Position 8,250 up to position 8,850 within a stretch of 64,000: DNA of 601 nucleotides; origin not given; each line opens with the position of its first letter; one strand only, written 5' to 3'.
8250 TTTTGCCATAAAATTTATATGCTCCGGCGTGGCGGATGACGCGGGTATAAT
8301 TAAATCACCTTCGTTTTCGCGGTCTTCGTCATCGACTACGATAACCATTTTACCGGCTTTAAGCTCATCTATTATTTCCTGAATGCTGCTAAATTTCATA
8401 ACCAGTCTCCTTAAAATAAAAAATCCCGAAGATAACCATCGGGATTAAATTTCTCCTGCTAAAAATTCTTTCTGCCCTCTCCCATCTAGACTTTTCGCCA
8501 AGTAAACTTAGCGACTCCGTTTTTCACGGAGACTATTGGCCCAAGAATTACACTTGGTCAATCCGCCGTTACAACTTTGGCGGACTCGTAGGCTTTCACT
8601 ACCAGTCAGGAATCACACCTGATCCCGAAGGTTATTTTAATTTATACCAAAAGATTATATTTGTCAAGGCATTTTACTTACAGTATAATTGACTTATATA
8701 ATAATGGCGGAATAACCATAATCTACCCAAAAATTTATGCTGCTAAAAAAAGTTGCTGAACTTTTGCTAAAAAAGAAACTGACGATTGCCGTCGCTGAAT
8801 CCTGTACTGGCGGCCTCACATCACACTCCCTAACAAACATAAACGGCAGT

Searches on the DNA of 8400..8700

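Call 45: search_rna_families(source=window, start=8400, end=8700, threshold=gathering, show_alignments=1)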
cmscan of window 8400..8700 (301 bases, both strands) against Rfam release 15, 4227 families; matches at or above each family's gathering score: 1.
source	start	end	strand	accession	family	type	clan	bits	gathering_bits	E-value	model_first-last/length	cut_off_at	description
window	8470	8636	-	RF00050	FMN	Cis-reg; riboswitch;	-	72.8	66.2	6.7e-17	1-138/138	no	FMN riboswitch aptamer (RFN element)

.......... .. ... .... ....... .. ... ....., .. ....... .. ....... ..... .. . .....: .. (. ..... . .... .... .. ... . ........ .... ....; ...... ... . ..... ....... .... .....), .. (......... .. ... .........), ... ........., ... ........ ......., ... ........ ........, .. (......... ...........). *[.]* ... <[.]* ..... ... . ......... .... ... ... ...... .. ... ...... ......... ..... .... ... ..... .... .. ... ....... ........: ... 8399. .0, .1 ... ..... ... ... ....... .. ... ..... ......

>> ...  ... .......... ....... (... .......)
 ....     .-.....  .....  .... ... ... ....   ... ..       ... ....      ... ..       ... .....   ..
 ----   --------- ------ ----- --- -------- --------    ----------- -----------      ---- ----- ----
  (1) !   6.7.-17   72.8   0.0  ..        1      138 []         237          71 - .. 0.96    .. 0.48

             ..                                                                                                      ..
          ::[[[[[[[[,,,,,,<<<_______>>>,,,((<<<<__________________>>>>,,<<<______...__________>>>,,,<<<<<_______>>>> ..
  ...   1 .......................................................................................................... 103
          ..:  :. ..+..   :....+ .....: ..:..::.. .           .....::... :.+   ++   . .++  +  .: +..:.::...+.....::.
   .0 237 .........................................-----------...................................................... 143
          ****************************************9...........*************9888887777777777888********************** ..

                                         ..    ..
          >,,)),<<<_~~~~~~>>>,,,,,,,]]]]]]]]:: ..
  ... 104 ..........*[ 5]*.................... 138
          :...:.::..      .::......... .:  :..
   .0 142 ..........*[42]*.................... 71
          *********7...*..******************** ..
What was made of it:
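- Checked: The fourth (8562-8584) is simply stem P3 of an FMN riboswitch (call 45).
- Tried and rejected: I suspected a hairpin inserted into the FMN riboswitch, but it is the riboswitch's own P3 stem (call 45).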
